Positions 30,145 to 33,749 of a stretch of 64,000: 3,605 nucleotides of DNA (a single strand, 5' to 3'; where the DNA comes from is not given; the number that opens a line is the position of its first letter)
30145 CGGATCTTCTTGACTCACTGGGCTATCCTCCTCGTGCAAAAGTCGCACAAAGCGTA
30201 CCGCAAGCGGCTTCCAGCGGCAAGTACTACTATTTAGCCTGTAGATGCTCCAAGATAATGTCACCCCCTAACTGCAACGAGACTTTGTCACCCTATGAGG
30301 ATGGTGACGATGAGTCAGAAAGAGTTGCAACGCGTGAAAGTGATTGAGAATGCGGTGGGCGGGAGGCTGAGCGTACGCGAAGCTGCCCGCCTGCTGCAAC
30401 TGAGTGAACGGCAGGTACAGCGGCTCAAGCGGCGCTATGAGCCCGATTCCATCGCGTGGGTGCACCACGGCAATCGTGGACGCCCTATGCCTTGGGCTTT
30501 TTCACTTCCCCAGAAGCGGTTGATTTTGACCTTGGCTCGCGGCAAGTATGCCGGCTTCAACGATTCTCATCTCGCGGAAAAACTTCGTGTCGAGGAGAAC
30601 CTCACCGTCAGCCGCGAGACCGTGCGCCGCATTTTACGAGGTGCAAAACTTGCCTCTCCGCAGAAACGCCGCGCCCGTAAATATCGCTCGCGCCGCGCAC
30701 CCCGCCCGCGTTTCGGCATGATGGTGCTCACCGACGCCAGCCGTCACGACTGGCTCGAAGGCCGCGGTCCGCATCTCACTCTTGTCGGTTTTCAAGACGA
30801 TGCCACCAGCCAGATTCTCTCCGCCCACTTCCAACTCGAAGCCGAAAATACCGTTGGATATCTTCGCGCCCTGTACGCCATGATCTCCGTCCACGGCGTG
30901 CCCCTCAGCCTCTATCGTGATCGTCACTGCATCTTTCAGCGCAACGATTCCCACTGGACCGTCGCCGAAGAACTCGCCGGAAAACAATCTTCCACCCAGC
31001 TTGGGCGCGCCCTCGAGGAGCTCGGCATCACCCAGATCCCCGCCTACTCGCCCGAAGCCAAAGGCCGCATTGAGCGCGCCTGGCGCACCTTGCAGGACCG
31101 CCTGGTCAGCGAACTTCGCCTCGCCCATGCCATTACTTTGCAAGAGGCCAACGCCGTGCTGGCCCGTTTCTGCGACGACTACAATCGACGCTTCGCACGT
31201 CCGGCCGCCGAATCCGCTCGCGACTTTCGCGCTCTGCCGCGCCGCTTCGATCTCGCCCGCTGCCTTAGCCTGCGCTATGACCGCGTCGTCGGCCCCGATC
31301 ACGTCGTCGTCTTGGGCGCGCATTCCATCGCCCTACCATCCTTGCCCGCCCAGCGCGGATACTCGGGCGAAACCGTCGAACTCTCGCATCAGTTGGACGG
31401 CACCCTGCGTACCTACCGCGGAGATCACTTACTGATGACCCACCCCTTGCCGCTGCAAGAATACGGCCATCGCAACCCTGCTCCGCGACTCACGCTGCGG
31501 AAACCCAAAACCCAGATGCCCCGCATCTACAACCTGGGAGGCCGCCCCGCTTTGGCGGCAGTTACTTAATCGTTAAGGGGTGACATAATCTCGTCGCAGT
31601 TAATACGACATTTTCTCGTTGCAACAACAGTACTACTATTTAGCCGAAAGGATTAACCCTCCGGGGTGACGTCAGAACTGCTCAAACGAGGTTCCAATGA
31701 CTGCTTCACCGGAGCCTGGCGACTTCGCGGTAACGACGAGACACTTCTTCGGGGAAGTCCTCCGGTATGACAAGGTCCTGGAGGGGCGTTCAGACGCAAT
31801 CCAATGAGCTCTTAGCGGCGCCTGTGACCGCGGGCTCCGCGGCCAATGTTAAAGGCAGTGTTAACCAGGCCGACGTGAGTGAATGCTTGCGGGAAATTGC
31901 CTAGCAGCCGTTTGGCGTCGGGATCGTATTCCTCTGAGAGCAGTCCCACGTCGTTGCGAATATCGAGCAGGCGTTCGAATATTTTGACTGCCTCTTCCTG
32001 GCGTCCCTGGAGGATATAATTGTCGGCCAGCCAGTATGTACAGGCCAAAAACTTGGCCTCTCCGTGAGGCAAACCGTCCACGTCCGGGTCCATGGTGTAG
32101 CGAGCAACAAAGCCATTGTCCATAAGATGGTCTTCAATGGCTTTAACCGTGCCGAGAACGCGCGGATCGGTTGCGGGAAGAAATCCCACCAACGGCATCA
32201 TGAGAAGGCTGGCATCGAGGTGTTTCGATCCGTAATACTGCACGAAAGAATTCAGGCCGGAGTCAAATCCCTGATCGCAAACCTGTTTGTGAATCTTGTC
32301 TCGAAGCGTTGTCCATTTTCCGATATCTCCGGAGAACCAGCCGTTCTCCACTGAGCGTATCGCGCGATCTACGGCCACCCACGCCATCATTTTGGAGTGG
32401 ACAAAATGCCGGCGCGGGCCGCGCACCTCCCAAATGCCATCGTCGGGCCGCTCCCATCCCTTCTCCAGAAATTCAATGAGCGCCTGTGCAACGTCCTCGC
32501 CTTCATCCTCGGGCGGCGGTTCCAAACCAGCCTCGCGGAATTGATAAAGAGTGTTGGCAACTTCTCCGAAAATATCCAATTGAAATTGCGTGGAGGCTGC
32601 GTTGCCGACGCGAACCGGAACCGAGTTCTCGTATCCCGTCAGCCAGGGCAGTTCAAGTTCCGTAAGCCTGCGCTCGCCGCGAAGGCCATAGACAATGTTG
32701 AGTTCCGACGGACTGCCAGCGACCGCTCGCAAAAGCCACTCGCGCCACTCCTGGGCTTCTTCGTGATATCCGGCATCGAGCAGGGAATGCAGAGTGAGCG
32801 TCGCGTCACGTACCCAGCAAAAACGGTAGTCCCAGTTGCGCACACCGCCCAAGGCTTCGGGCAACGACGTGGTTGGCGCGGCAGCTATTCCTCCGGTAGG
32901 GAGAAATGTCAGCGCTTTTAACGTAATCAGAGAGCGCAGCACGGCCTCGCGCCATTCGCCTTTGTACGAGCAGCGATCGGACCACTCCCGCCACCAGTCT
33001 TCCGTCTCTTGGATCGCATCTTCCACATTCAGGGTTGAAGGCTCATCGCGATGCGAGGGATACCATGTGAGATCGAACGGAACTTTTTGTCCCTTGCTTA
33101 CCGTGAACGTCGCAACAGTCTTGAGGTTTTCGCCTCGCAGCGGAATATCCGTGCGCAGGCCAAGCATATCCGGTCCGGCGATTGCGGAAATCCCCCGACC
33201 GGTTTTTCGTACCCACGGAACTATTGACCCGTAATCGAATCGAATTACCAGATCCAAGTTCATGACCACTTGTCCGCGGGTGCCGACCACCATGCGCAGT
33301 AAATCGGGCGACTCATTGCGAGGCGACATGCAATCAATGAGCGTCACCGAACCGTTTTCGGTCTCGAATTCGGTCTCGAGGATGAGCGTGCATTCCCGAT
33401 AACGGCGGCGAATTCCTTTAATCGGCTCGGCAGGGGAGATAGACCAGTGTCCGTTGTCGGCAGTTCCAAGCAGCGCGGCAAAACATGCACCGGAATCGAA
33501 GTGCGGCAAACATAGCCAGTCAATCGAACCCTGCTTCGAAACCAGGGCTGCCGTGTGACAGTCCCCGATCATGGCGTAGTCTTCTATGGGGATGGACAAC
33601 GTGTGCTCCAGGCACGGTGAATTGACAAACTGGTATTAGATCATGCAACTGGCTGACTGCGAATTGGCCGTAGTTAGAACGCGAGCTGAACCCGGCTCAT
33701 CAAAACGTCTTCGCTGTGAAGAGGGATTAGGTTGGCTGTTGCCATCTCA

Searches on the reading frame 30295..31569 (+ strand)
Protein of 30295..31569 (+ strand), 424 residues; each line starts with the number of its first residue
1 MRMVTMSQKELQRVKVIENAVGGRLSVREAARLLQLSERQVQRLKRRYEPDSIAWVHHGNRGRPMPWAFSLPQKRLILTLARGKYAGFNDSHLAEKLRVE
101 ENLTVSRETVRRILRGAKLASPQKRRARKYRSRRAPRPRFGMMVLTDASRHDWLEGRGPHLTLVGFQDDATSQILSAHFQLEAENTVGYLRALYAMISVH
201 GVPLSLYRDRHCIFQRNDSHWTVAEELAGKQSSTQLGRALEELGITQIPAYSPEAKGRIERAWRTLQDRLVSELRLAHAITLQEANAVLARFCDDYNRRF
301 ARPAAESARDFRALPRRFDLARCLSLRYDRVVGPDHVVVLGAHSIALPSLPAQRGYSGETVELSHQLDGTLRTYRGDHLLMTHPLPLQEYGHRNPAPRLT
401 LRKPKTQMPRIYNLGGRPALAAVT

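Call 6: search_protein_families(library=pfam, max_evalue=0.1, proteins=[window:30295-31569:+])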
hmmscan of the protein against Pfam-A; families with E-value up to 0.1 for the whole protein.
window:30295-31569:+ (424 aa): 10 families
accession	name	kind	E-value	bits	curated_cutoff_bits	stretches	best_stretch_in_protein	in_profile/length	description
PF13518.12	HTH_28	-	4.6e-07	30.2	25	1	12-49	1-37/52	Helix-turn-helix domain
PF13551.12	HTH_29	-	1.2e-06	28.9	28.1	1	13-64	1-53/64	Winged helix-turn helix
PF13384.12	HTH_23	-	3.4e-06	27.1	24.6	1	8-49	2-42/50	Homeodomain-like domain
PF13683.12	rve_3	-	1e-05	25.6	26.5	1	247-298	7-55/67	Integrase core domain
PF12728.13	HTH_17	-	0.0013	19.4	27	0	25-44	2-21/51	Helix-turn-helix domain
PF01498.24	HTH_Tnp_Tc3_2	-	0.0033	18.1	31.5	1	93-126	19-51/72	Transposase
PF13565.12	HTH_32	-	0.0042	18.1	33.7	1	41-114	2-73/73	Homeodomain-like domain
PF13358.12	DDE_3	-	0.024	14.9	28.6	1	156-278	33-141/146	DDE superfamily endonuclease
PF13542.12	HTH_Tnp_ISL3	-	0.031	14.2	27.4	0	21-44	24-46/51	Helix-turn-helix domain of transposase family ISL3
PF13276.12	HTH_21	-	0.043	14.5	28.1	1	96-126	29-59/60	HTH-like domain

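Call 45: search_protein_families(library=ncbifam, max_evalue=0.01, proteins=[window:30295-31569:+])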
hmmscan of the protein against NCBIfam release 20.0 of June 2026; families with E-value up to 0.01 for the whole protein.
window:30295-31569:+ (424 aa): 6 families
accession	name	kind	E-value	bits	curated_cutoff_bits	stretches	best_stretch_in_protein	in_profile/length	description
NF033594.2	transpos_ISNCY_2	equivalog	6.8e-103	344.7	250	1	15-374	1-355/368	ISNCY family transposase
NF033577.2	transpos_IS481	equivalog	1.1e-23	84.2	224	1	12-299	1-269/284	IS481 family transposase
NF033546.1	transpos_IS21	equivalog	5.1e-11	42.6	160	1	250-304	221-274/294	IS21 family transposase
NF033545.0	transpos_IS630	equivalog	5.9e-11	42.4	100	1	25-183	13-158/299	IS630 family transposase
NF033516.0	transpos_IS3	equivalog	1.4e-08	34.4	160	1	11-136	88-197/369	IS3 family transposase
TIGR01764.1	excise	domain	0.0073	16.7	28.8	0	25-44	2-21/49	excisionase family DNA-binding protein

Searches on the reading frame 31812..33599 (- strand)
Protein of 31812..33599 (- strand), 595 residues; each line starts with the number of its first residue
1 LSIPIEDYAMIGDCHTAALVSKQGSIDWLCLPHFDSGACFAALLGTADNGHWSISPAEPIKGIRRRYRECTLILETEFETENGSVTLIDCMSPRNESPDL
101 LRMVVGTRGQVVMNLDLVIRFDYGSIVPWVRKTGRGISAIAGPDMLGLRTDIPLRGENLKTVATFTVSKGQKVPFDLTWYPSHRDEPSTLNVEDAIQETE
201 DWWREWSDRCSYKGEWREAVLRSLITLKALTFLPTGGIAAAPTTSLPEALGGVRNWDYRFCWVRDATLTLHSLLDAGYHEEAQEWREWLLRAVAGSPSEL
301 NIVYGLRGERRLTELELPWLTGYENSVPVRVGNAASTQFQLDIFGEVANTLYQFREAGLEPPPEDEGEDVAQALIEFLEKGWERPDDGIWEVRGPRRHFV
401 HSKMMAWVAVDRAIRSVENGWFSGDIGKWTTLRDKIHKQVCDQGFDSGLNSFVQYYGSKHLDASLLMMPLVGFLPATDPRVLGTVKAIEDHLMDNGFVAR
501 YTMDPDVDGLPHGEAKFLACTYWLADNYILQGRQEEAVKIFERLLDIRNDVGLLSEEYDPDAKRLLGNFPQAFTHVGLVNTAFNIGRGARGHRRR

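Call 6: search_protein_families(library=pfam, max_evalue=0.1, proteins=[window:31812-33599:-])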
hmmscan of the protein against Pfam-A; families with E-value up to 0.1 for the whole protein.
window:31812-33599:- (595 aa): 9 families
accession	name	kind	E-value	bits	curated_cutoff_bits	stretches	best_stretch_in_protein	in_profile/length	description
PF00723.27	Glyco_hydro_15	-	1.7e-83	281.3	22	1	217-582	4-426/427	Glycosyl hydrolases family 15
PF19291.4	TREH_N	-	1.7e-18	67.1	23.1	1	3-138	13-143/211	Trehalase-like, N-terminal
PF07721.20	TPR_4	-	0.0029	18.5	27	0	519-542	2-25/26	Tetratricopeptide repeat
PF13176.12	TPR_7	-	0.0042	17.5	27.9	1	525-552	6-33/36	Tetratricopeptide repeat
PF13181.12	TPR_8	-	0.005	17.4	25.7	1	522-550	5-33/34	Tetratricopeptide repeat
PF13174.12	TPR_6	-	0.0052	17.8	26.3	1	522-546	4-28/33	Tetratricopeptide repeat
PF13424.12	TPR_12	-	0.0095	16.5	30.1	1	519-549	3-34/77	Tetratricopeptide repeat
PF07719.23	TPR_2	-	0.012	16.1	27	1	522-548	5-31/34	Tetratricopeptide repeat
PF13428.12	TPR_14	-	0.031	15.4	23.5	0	520-548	3-31/44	Tetratricopeptide repeat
